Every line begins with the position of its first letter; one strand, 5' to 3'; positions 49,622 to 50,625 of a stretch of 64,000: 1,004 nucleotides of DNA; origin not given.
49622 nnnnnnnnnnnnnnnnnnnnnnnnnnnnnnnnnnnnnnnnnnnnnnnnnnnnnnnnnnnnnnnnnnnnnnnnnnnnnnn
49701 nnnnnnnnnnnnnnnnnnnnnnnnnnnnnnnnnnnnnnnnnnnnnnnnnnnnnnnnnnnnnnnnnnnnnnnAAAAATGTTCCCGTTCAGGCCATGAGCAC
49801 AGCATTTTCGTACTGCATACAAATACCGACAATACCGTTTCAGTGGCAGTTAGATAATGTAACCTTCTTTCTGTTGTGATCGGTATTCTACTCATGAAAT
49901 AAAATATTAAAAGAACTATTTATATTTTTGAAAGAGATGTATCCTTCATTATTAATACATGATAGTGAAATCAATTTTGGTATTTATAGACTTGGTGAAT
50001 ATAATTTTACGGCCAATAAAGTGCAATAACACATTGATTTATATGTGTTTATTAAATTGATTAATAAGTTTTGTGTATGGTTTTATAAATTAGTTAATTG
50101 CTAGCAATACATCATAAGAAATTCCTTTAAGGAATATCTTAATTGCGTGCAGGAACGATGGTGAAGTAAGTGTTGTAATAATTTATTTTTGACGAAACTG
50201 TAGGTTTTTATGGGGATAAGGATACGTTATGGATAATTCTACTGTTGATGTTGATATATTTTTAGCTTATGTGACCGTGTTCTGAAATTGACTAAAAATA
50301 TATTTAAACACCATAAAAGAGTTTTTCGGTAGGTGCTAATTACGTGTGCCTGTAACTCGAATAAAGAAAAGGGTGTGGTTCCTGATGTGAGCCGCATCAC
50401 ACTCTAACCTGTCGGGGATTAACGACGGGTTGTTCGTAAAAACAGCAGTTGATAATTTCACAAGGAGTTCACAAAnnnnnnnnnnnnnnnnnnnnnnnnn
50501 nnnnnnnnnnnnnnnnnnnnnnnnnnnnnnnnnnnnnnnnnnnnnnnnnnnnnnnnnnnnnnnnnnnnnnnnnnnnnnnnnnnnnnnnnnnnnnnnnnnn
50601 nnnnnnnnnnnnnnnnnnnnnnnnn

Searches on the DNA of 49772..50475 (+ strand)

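Call 20: search_dna_similar(query=window:49772-50475:+, collection=ecoli_genomes, mode=near, max_rows=30, rows=spread)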
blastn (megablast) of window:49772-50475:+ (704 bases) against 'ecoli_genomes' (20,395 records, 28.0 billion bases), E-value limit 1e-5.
Records with a match: 552; places in all: 556; records where one place covers at least 80% of the query: 550.
Genomes with a match: 552 of 5426; with a place that covers at least 80% of the query: 550. Places per genome that has any: lowest 1, median 1, highest 2. On chromosomes: 556 places; on plasmids: 0.
Best place of each record, by identity: >=99% 2; 95-99% 333; 90-95% 217.
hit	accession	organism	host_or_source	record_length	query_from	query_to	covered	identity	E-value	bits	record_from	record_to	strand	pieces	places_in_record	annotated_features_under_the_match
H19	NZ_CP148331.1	Escherichia coli strain Z1323HEC0462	Homo sapiens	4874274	1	704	100%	99.7%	0e+0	1290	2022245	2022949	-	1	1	Hcp family type VI secretion system effector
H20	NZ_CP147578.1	Escherichia coli strain GN05476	Homo sapiens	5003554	1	704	100%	96.9%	0e+0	1177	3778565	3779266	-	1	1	Hcp family type VI secretion system effector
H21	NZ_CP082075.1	Escherichia coli strain MS20658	Homo sapiens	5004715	1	704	100%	96.7%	0e+0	1171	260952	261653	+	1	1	Hcp family type VI secretion system effector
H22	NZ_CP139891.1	Escherichia coli strain ECO20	Homo sapiens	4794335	1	704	100%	96.2%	0e+0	1153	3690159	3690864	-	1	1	Hcp family type VI secretion system effector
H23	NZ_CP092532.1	Escherichia coli strain DS566-2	Homo sapiens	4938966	1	704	100%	95.9%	0e+0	1142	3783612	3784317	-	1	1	Hcp family type VI secretion system effector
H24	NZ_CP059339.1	Escherichia coli strain MS8320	Homo sapiens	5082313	1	704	100%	95.9%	0e+0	1142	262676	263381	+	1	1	Hcp family type VI secretion system effector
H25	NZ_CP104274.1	Escherichia coli strain Ec15103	Homo sapiens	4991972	1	704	100%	95.9%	0e+0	1142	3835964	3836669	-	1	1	Hcp family type VI secretion system effector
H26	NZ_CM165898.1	Escherichia coli strain N24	Homo sapiens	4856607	1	704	100%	95.9%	0e+0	1142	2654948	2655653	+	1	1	Hcp family type VI secretion system effector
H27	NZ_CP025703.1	Escherichia coli strain BH100N substr. MG2017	Homo sapiens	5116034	1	704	100%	95.8%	0e+0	1136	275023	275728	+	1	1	Hcp family type VI secretion system effector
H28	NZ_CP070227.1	Escherichia coli strain JA0072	not applicable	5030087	1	704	100%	95.8%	0e+0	1136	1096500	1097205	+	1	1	Hcp family type VI secretion system effector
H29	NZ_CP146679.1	Escherichia coli strain MS 200-1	Homo sapiens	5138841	1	704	100%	95.8%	0e+0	1136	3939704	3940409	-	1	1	Hcp family type VI secretion system effector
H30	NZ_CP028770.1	Escherichia coli strain A4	possum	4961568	1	704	100%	95.6%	0e+0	1131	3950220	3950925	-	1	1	Hcp family type VI secretion system effector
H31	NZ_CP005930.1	Escherichia coli APEC IMT5155 strain APEC IMT5155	chicken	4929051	1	704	100%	95.5%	0e+0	1125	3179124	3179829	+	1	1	Hcp family type VI secretion system effector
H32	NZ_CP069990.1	Escherichia coli strain FDAARGOS_1304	Homo sapiens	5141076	1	704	100%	95.5%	0e+0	1125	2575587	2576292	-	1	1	Hcp family type VI secretion system effector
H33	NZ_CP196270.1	Escherichia coli strain AH20K059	Homo sapiens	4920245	1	704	100%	95.5%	0e+0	1125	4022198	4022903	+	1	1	Hcp family type VI secretion system effector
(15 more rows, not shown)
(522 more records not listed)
